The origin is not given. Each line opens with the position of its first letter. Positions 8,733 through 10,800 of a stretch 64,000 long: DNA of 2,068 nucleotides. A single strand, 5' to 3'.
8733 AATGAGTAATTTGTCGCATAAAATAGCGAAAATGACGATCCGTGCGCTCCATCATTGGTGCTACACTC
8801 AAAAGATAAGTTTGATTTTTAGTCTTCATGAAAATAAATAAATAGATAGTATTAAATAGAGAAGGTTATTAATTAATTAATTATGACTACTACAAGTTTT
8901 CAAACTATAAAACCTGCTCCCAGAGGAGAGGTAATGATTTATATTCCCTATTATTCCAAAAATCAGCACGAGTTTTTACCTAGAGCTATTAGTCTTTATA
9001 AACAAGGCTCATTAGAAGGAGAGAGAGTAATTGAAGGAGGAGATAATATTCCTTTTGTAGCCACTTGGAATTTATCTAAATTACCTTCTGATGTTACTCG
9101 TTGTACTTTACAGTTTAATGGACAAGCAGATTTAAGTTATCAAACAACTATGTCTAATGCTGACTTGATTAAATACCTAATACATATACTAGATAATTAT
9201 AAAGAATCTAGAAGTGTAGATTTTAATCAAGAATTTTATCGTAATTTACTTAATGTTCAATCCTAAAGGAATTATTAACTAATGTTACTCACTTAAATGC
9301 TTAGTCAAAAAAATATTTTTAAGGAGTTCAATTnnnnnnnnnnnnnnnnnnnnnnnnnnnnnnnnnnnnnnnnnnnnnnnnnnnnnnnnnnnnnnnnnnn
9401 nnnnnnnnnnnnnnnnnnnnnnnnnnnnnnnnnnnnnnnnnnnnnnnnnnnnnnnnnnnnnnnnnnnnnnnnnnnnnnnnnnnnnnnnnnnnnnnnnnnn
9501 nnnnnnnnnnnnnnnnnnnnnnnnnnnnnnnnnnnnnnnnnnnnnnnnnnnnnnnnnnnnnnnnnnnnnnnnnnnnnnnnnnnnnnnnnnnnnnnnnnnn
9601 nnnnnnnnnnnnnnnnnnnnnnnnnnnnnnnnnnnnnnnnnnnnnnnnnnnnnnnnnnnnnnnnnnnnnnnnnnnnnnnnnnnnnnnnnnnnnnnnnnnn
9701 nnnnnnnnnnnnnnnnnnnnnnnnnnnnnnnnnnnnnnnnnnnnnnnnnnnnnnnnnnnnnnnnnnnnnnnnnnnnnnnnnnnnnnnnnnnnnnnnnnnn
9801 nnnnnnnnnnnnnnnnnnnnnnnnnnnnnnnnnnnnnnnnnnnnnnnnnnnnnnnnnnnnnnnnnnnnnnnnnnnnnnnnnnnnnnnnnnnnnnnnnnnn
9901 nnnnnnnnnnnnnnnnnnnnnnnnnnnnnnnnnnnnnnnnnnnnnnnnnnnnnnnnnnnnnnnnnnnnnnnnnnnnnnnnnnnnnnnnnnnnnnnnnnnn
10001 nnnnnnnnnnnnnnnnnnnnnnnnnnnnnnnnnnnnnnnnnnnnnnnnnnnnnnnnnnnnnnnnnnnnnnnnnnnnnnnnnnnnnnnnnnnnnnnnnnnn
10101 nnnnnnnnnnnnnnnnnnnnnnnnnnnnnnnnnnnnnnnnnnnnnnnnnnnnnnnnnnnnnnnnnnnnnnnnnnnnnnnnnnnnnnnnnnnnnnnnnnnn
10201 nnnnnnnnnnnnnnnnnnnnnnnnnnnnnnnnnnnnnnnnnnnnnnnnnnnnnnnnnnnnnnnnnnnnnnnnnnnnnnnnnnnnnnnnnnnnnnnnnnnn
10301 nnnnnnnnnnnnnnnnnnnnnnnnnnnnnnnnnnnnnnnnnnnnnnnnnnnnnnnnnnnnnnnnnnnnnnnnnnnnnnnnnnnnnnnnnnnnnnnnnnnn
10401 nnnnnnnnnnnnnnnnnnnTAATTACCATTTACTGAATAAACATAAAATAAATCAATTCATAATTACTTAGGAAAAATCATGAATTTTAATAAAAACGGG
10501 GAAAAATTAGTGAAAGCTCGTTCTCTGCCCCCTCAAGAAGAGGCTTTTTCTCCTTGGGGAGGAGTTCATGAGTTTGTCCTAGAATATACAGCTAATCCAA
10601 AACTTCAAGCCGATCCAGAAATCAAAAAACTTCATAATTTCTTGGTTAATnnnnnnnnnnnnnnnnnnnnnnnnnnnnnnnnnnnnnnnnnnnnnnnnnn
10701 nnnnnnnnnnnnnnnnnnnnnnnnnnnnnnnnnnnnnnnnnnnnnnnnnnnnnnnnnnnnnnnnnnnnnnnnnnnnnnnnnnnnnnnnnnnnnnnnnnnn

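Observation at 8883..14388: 1302-aa molybdopterin oxidoreductase - unknown domain - Nfu fusion, preceded by a P-loop/DRTGG protein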

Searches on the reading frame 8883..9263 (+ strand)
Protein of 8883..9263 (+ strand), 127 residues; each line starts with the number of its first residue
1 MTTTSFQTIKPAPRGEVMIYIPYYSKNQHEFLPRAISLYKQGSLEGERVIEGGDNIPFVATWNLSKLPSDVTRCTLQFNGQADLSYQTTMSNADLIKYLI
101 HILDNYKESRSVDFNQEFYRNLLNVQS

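Call 3: search_protein_families(library=pfam, proteins=[window:8883-9263:+], max_evalue=0.01)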
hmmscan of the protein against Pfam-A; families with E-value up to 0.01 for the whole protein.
window:8883-9263:+ (127 aa): 0 families

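Call 4: search_protein_families(library=ncbifam, proteins=[window:8883-9263:+], max_evalue=0.01)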
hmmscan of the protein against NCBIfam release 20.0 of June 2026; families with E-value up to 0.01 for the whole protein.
window:8883-9263:+ (127 aa): 1 family
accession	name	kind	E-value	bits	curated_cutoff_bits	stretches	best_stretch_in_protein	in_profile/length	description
NF045587.1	T4P_biogen_EbsA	equivalog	2.1e-50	169.9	33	1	9-125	1-117/118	type IV pilus biogenesis protein EbsA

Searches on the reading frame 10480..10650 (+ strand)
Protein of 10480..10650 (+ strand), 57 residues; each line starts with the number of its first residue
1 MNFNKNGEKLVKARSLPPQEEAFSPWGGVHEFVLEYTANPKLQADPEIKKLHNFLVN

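Call 74: search_protein_families(library=pfam, proteins=[window:10480-10650:+], max_evalue=1)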
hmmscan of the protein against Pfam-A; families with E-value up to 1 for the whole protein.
window:10480-10650:+ (57 aa): 0 families
